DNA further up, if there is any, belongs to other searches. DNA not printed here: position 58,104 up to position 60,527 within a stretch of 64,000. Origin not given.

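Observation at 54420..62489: Six-gene CUT2-type ABC operon that links two strictosidine-synthase-like propellers and a CoA-transferase to an importer: candidate undescribed uptake-and-processing system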

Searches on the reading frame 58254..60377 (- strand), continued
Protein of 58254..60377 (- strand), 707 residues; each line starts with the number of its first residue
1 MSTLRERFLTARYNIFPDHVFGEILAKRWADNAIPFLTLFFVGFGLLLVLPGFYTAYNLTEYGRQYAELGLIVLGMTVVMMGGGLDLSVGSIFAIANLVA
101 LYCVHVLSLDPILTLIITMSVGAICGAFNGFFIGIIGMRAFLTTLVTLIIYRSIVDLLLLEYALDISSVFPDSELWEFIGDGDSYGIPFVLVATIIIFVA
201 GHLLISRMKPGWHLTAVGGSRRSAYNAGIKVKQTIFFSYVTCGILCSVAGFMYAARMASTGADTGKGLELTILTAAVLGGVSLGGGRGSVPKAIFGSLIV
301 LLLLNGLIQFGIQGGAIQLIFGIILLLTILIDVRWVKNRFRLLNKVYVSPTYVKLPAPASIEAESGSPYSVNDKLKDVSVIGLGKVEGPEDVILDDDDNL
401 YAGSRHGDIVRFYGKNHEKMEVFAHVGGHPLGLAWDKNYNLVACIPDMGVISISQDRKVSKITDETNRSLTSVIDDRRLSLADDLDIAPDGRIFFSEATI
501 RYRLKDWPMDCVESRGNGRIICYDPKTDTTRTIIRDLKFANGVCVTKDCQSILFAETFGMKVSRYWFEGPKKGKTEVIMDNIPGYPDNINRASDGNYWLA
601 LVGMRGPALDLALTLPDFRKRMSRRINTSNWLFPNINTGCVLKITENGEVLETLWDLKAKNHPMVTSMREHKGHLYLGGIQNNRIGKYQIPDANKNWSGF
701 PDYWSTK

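Call 60: search_protein_families(library=ncbifam, proteins=[L001:4430-5749:+, L001:7118-7870:+, L001:14753-15631:+, L012:14878-16509:+, L012:16496-17290:+, L003:15690-16496:-, L003:18418-19809:-, L003:16501-17979:-, L003:19821-20726:-, L002:6416-7486:+], max_evalue=1e-10)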
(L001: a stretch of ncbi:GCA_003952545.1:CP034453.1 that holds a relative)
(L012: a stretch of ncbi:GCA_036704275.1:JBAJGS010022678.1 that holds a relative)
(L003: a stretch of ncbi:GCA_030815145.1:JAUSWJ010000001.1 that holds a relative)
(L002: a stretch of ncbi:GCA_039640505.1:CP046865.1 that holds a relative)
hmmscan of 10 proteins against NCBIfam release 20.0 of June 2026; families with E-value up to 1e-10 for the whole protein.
L001:4430-5749:+ (439 aa): 2 families
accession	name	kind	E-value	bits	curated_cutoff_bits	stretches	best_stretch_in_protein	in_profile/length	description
TIGR00532.1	HMG_CoA_R_NAD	equivalog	1.7e-132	442.4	259.95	1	6-395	13-395/395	hydroxymethylglutaryl-CoA reductase, degradative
TIGR00533.1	HMG_CoA_R_NADP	equivalog_domain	1.2e-11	44.3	441.8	0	59-210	62-210/402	hydroxymethylglutaryl-CoA reductase (NADPH)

L001:7118-7870:+ (250 aa): 69 families (the best 25 are shown)
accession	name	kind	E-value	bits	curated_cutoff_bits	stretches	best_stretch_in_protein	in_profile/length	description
NF051848.1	EnCoAHydtEchA19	equivalog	7.7e-66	222.3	400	1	4-248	3-250/258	enoyl-CoA hydratase EchA19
NF042430.2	EnCoAhydt_DpgD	equivalog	4.6e-61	206.5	400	1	7-248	3-250/258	enoyl-CoA-hydratase DpgD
NF005864.0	PRK07799.1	equivalog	3.6e-55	187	316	1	6-248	13-258/266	crotonase/enoyl-CoA hydratase family protein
NF004781.0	PRK06127.1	subfamily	9.8e-52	176.2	291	1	6-248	16-261/269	enoyl-CoA hydratase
NF006007.0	PRK08138.1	subfamily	4.1e-49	167.3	355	1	9-248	16-253/261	enoyl-CoA hydratase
NF005126.0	PRK06563.1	subfamily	4.1e-48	164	261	1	3-248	9-255/263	crotonase/enoyl-CoA hydratase family protein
NF005802.0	PRK07657.1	equivalog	8.2e-47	159.9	363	1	8-248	11-252/260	enoyl-CoA hydratase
NF004517.0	PRK05862.1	equivalog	4.5e-46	157.4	396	1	6-248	9-249/257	enoyl-CoA hydratase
NF005803.0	PRK07658.1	equivalog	5.6e-45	153.8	313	1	4-248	5-249/257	enoyl-CoA hydratase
NF006100.0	PRK08252.1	subfamily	9e-45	153.2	282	1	5-248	7-246/254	crotonase/enoyl-CoA hydratase family protein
NF004475.0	PRK05809.1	subfamily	1e-44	153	394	1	4-248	7-252/260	short-chain-enoyl-CoA hydratase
NF004796.0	PRK06144.1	subfamily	2e-43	148.8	272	1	4-248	11-254/262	enoyl-CoA hydratase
NF004634.0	PRK05980.1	equivalog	4.8e-43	147.4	375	1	7-247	9-254/263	crotonase/enoyl-CoA hydratase family protein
NF004840.0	PRK06190.1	equivalog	2.3e-42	145.4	253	1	6-235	9-238/260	enoyl-CoA hydratase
NF002936.2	PRK03580.1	equivalog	3.3e-42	144.6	500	1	3-248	5-253/261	crotonobetainyl-CoA hydratase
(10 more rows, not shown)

L001:14753-15631:+ (292 aa): 6 families
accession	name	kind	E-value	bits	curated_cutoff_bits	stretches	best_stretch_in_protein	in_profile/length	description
NF004283.0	PRK05692.1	subfamily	6.5e-118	393.2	246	1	4-286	4-286/300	hydroxymethylglutaryl-CoA lyase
TIGR02146.1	LysS_fung_arch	equivalog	6.2e-21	75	413.55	1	14-238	6-220/344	homocitrate synthase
NF002085.0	PRK00915.1-2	subfamily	6.7e-15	54.8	517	1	4-238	11-234/504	2-isopropylmalate synthase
TIGR02090.1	LEU1_arch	subfamily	5.1e-13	48.9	484.75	1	7-239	1-222/363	isopropylmalate/citramalate/homocitrate synthases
NF006049.0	PRK08195.1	subfamily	3.2e-11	42.9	229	0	128-271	125-257/344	4-hyroxy-2-oxovalerate/4-hydroxy-2-oxopentanoic acid aldolase,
TIGR02660.1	nifV_homocitr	equivalog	1e-10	41.5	462.9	0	7-239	2-223/365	homocitrate synthase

L012:14878-16509:+ (543 aa): 101 families (the best 25 are shown)
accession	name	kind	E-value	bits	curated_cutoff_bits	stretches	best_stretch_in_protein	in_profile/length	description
NF004837.0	PRK06187.1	subfamily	2.3e-110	369.3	476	1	30-539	8-523/531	long-chain-fatty-acid--CoA ligase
NF006182.0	PRK08316.1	subfamily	4.1e-91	306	663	1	30-539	11-518/523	fatty acyl-CoA synthetase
NF052269.1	Staph_lig_FadD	equivalog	4.9e-80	269.3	650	1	34-537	4-492/499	long-chain-fatty-acid--CoA ligase FadD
NF005857.1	PRK07786.1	exception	9.2e-80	268.6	733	1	42-536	21-510/513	fatty-acid--CoA ligase FadD5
NF005801.1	PRK07656.1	equivalog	3.1e-79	266.9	657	1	39-535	10-500/500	FadD3 family acyl-CoA ligase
NF005702.0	PRK07514.1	subfamily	5.2e-79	265.9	558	1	44-539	17-501/506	malonyl-CoA synthase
NF004511.1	PRK05852.1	equivalog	2.5e-76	257.4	650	1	33-537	2-503/505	FadD7 family fatty acid--CoA ligase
NF005307.0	PRK06839.1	equivalog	8.9e-75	252.2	748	1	40-536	12-491/496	o-succinylbenzoate--CoA ligase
NF005676.0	PRK07470.1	equivalog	9.3e-74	248.9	774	1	32-542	22-533/544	acyl-CoA synthetase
NF006181.0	PRK08314.1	subfamily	3.2e-73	246.9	705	1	35-539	29-555/563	long-chain-fatty-acid--CoA ligase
NF004758.0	PRK06087.1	equivalog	7.8e-73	245.7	736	1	32-540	26-537/548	medium-chain fatty-acid--CoA ligase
NF006572.0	PRK09088.1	equivalog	3.5e-72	243.7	696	1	39-539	10-488/491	acyl-CoA synthetase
NF009233.0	PRK12583.1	subfamily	6e-71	239.5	832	1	33-539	21-551/558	fatty acid CoA ligase family protein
NF004114.0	PRK05605.1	equivalog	7.2e-71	239.2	766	1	164-538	192-569/575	long-chain-fatty-acid--CoA ligase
NF052580.1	Str24CoAsynCasG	equivalog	1e-69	235.4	750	1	22-534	33-546/548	steroid-24-oyl-CoA synthetase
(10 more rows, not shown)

L012:16496-17290:+ (264 aa): 204 families (the best 25 are shown)
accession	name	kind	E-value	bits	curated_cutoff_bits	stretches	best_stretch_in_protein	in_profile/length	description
NF004818.0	PRK06172.1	equivalog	7.2e-64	215.5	336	1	9-264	4-253/253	SDR family oxidoreductase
NF005559.1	PRK07231.1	subfamily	6.1e-62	209.3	215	1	9-262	1-248/249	glucose 1-dehydrogenase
NF052558.1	MBtsdlDhBudC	equivalog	9.3e-59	199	270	1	10-263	1-243/250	meso-2,3-butanediol dehydrogenase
NF004198.0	PRK05653.1-3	equivalog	2.5e-57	194.2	296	1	10-261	5-246/248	3-oxoacyl-ACP reductase FabG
NF005473.0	PRK07069.1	equivalog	3.2e-54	184.2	339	1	5-264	3-262/262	SDR family oxidoreductase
NF006080.0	PRK08226.1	equivalog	4.5e-53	180.4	356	1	8-262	2-254/263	SDR family oxidoreductase UcpA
NF005067.0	PRK06484.1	equivalog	5.1e-52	177.1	713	1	11-263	8-253/524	short chain dehydrogenase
TIGR01830.1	3oxo_ACP_reduc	equivalog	6.9e-52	176.5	297.75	1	15-261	1-238/239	3-oxoacyl-[acyl-carrier-protein] reductase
NF009093.0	PRK12429.1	subfamily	8.6e-52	176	258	1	11-263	4-258/259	3-hydroxybutyrate dehydrogenase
NF005681.0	PRK07478.1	subfamily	3.6e-51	174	267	1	10-262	4-250/254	SDR family oxidoreductase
NF053701.1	CsHdxCHCADhChcB2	equivalog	5.9e-51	173.3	350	1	10-263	1-244/245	cis-4-hydroxycyclohexanecarboxylate dehydrogenase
TIGR01963.1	PHB_DH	subfamily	8.3e-51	172.7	307.05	1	13-263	2-254/255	3-hydroxybutyrate dehydrogenase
TIGR02415.1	23BDH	subfamily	3.2e-48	164.3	304.35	1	13-261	1-251/254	acetoin reductase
NF009466.0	PRK12826.1-2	subfamily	4e-48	164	222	1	13-262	4-245/248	3-oxoacyl-ACP reductase FabG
NF006070.0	PRK08213.1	subfamily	1.7e-47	162.1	279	1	10-264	10-259/259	gluconate 5-dehydrogenase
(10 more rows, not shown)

L003:15690-16496:- (268 aa): 4 families
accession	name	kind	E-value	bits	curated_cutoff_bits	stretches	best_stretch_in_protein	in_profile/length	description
NF045700.1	AHLLactAttM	equivalog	1.4e-15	57.5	390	1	74-240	82-248/257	AttM family quorum-quenching N-acyl homoserine lactonase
NF047979.1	lactonase_AidB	equivalog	1.9e-15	56.9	360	1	3-198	16-210/271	AidB family quorum-quenching N-acyl homoserine lactonase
NF045699.1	AHLLactAiiA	equivalog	2.9e-14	52.9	375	1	72-212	82-210/251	quorum-quenching N-acyl homoserine lactonase AiiA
NF047919.1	lactonase_YtnP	equivalog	2e-11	43.6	425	1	39-201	48-216/274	YtnP family quorum-quenching lactonase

L003:18418-19809:- (463 aa): 0 families

L003:16501-17979:- (492 aa): 38 families (the best 25 are shown)
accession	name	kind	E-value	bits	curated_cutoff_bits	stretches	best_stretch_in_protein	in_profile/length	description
TIGR01804.1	BADH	equivalog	3.2e-156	520.5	668.6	1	8-475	2-467/467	betaine-aldehyde dehydrogenase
NF009725.0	PRK13252.1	equivalog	2.6e-151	504.4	593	1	3-482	6-482/488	betaine-aldehyde dehydrogenase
TIGR02299.1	HpaE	equivalog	1.5e-148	495.4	638.35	1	5-481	2-478/488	5-carboxymethyl-2-hydroxymuconate semialdehyde dehydrogenase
NF045736.1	PaDhStyDRhodo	equivalog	1.8e-143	478.5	800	1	5-479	4-477/479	phenylacetaldehyde dehydrogenase StyD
NF045735.1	PaDhStyDPseudo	equivalog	3.1e-140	468.1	850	1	5-479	4-481/483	phenylacetaldehyde dehydrogenase StyD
NF010000.0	PRK13473.1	subfamily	7.3e-132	440.4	615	1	4-480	3-473/475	aminobutyraldehyde dehydrogenase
NF050026.1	AcaldDHExaC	equivalog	1.7e-131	439.3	900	1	2-479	14-493/503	acetaldehyde dehydrogenase ExaC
TIGR03216.1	OH_muco_semi_DH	equivalog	2.9e-129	431.8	693.25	1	5-479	2-479/481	2-hydroxymuconic semialdehyde dehydrogenase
NF007352.0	PRK09847.1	equivalog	3.8e-127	424.8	850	1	5-481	21-493/495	aldehyde dehydrogenase PuuC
NF042993.1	AlphKGSA_gudD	equivalog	2.5e-123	412.4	770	1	2-479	2-480/481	alpha-ketoglutaric semialdehyde dehydrogenase GucD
NF052305.1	DioxValDhHalo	equivalog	5.5e-122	408.1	750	1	3-478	4-480/483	2,5-dioxovalerate dehydrogenase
TIGR01780.1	SSADH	subfamily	6.3e-115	384.6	646.35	1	24-474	2-447/448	succinate-semialdehyde dehydrogenase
NF006916.0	PRK09407.1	equivalog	3.4e-108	362.5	521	1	14-477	29-490/526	succinic semialdehyde dehydrogenase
NF007497.0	PRK10090.1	equivalog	2.8e-106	356.1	500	1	2-480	5-478/480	aldehyde dehydrogenase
NF040648.1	lactal_redase_Meth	equivalog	9.2e-103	344.7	650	1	6-479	1-462/463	lactaldehyde dehydrogenase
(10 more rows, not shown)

L003:19821-20726:- (301 aa): 8 families
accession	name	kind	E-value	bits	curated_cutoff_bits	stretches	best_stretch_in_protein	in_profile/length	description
TIGR01692.1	HIBADH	equivalog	2.6e-61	207.5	291.6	1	10-287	1-285/288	3-hydroxyisobutyrate dehydrogenase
NF008592.0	PRK11559.1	equivalog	2.5e-58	197.7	397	1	6-298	3-295/296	2-hydroxy-3-oxopropionate reductase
TIGR01505.1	tartro_sem_red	equivalog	5.7e-53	180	340.75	1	8-296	2-290/291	2-hydroxy-3-oxopropionate reductase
NF012005.0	PRK15461.1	equivalog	2.1e-45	155.2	348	1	7-296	3-293/298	sulfolactaldehyde 3-reductase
NF043037.1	ThreonDh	equivalog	1.2e-38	133.3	350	1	6-297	3-292/297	L-threonate dehydrogenase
NF011633.0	PRK15059.1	equivalog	2.5e-35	122.1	451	1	8-291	3-285/292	2-hydroxy-3-oxopropionate reductase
NF007161.0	PRK09599.1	subfamily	4.3e-21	75.4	271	1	7-159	2-154/302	NADP-dependent phosphogluconate dehydrogenase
TIGR00872.1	gnd_rel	equivalog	2.4e-17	63.1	297.2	1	8-194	3-191/299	phosphogluconate dehydrogenase (NAD(+)-dependent, decarboxylating)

L002:6416-7486:+ (356 aa): 20 families
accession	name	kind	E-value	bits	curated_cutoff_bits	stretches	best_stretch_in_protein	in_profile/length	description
NF006940.0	PRK09422.1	equivalog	9.9e-49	166.1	344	1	29-351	25-333/338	alcohol dehydrogenase AdhP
NF047908.1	AldhRedAhr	equivalog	2.7e-40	138.3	470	1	1-351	1-333/335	NADPH-dependent aldehyde reductase Ahr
TIGR00692.1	tdh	equivalog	1.1e-38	133.1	458.35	1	19-352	14-339/340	L-threonine 3-dehydrogenase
NF003808.0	PRK05396.1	equivalog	1.1e-37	129.8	380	1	20-351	17-338/341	L-threonine 3-dehydrogenase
NF041097.1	keto_inos_dh_IolM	equivalog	2.2e-37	128.7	450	1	22-349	44-386/389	scyllo-inosose 3-dehydrogenase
TIGR03201.1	dearomat_had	equivalog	6.9e-37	127.3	338.65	1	8-352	3-348/349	6-hydroxycyclohex-1-ene-1-carbonyl-CoA dehydrogenase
TIGR03451.1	mycoS_dep_FDH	equivalog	5.9e-32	110.9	512.9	1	13-350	11-356/358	S-(hydroxymethyl)mycothiol dehydrogenase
TIGR03366.1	HpnZ_proposed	hypoth_equivalog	7.5e-32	110.8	328.1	1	28-316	5-294/315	putative phosphonate catabolism associated alcohol dehydrogenase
NF010344.0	PRK13771.1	subfamily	6.8e-31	107.5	349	1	18-351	15-331/334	putative alcohol dehydrogenase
NF007489.0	PRK10083.1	equivalog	8.2e-31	107.2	376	1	20-320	16-301/339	Zn-dependent oxidoreductase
NF007375.0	PRK09880.1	equivalog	1.8e-28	99.3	469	1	29-325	28-313/344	L-idonate 5-dehydrogenase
TIGR02822.1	adh_fam_2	subfamily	2.2e-27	96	283.5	1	15-352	14-329/329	zinc-binding alcohol dehydrogenase family protein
TIGR03989.1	Rxyl_3153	subfamily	4.9e-27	95.1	440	2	131-345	139-363/370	NDMA-dependent alcohol dehydrogenase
TIGR02818.1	adh_III_F_hyde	equivalog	2.3e-25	89.5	543.95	1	161-346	168-362/368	S-(hydroxymethyl)glutathione dehydrogenase/class III alcohol dehydrogenase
NF007642.0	PRK10309.1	equivalog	4.6e-24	85.3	550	1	29-279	26-262/347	galactitol-1-phosphate 5-dehydrogenase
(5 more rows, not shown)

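Call 72: search_protein_families(library=pfam, proteins=[L008:59-1117:+, L008:1252-2568:+, L008:2621-3469:-, L008:3466-5265:-, L018:1843-2817:+, L018:2814-3995:+, L018:3992-4789:+, L018:4776-5390:+, L018:5936-6853:+, L018:14757-16394:+], max_evalue=0.00001)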
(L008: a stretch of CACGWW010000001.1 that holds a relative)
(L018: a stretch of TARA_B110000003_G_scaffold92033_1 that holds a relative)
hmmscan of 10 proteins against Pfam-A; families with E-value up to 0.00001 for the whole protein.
L008:59-1117:+ (352 aa): 2 families
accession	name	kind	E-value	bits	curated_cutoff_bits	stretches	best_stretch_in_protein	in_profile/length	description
PF01546.33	Peptidase_M20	-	5.6e-42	144.4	24.6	1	39-346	2-205/206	Peptidase family M20/M25/M40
PF07687.19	M20_dimer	-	9.2e-11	42.1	21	1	148-243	5-100/107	Peptidase dimerisation domain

L008:1252-2568:+ (438 aa): 1 family
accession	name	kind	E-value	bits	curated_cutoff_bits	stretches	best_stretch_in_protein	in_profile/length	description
PF01636.29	APH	-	5e-09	36.7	23.2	1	219-275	164-213/239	Phosphotransferase enzyme family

L008:2621-3469:- (282 aa): 8 families
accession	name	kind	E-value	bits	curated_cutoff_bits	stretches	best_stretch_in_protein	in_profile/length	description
PF13649.12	Methyltransf_25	-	1.8e-17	64.2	27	1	52-146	1-97/97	Methyltransferase domain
PF01209.24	Ubie_methyltran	-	2.1e-17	63.7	20.1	1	43-180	42-177/233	ubiE/COQ5 methyltransferase family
PF08241.18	Methyltransf_11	-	1.5e-16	61.3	21.2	1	53-148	1-93/95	Methyltransferase domain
PF13847.12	Methyltransf_31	-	2.7e-14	53.5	27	1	47-148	2-107/145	Methyltransferase domain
PF08242.18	Methyltransf_12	-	1.1e-10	42.6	30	1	53-147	1-97/98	Methyltransferase domain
PF02353.26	CMAS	-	7.3e-09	35.8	27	1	24-173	38-185/273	Mycolic acid cyclopropane synthetase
PF13489.12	Methyltransf_23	-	1.2e-07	32.1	27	1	38-207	14-162/164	Methyltransferase domain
PF00398.26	RrnaAD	-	4.2e-07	29.8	24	1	37-130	19-96/263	Ribosomal RNA adenine dimethylase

L008:3466-5265:- (599 aa): 4 families
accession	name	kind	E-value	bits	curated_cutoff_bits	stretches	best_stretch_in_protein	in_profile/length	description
PF09360.15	zf-CDGSH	-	1.7e-35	121.4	29.5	4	93-117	21-48/48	Iron-binding zinc finger CDGSH type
PF00211.25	Guanylate_cyc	-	1.6e-25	90.2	21.9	1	280-453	6-174/183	Adenylate and Guanylate cyclase catalytic domain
PF00355.32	Rieske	-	1.2e-14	54.4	20.3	1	485-561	2-78/88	Rieske [2Fe-2S] domain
PF00111.32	Fer2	-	1.4e-10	41.3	21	1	169-247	3-76/77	2Fe-2S iron-sulfur cluster binding domain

L018:1843-2817:+ (324 aa): 6 families
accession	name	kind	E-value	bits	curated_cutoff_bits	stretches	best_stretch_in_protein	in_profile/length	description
PF07728.20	AAA_5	-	1.8e-15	57.6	22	1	67-219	1-139/139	AAA domain (dynein-related subfamily)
PF00004.35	AAA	-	6.3e-10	40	21.2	1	68-219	1-123/131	ATPase family associated with various cellular activities (AAA)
PF07726.17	AAA_3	-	5.2e-08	33.3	27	0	159-206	65-111/131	ATPase family associated with various cellular activities (AAA)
PF13191.12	AAA_16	-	1.1e-06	29.6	32.6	1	61-180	18-156/167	AAA ATPase domain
PF13401.12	AAA_22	-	2.5e-06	28.3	27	1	66-182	6-113/130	AAA domain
PF07724.20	AAA_2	-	4.9e-06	27.1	27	0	69-206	7-124/166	AAA domain (Cdc48 subfamily)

L018:2814-3995:+ (393 aa): 1 family
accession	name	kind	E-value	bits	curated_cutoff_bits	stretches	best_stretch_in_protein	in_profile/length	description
PF05762.20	VWA_CoxE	-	4.9e-55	186.8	26.4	1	171-381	9-220/222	VWA domain containing CoxE-like protein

L018:3992-4789:+ (265 aa): 2 families
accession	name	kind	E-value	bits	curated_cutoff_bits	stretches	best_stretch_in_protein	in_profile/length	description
PF13478.12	XdhC_C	-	1.1e-22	81.3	29.7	1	131-249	1-125/125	XdhC Rossmann domain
PF02625.21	XdhC_CoxI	-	2.4e-17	63.1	24.3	1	19-84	2-66/68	XdhC and CoxI family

L018:4776-5390:+ (204 aa): 1 family
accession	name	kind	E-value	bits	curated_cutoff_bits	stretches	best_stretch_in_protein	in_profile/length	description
PF12804.13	NTP_transf_3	-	1.4e-31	110.3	27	1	6-165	1-157/160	MobA-like NTP transferase domain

L018:5936-6853:+ (305 aa): 2 families
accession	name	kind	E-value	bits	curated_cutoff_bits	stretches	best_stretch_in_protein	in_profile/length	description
PF13478.12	XdhC_C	-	1.8e-22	80.6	29.7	1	152-293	1-124/125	XdhC Rossmann domain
PF02625.21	XdhC_CoxI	-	7.6e-15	55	24.3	1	22-88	2-68/68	XdhC and CoxI family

L018:14757-16394:+ (545 aa): 2 families
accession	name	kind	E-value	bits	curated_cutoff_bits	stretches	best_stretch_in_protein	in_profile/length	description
PF00501.34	AMP-binding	-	5e-63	213.6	29.9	1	23-387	1-377/384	AMP-binding enzyme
PF13193.12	AMP-binding_C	-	3.4e-14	53.9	24.5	1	447-524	1-76/76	AMP-binding enzyme C-terminal domain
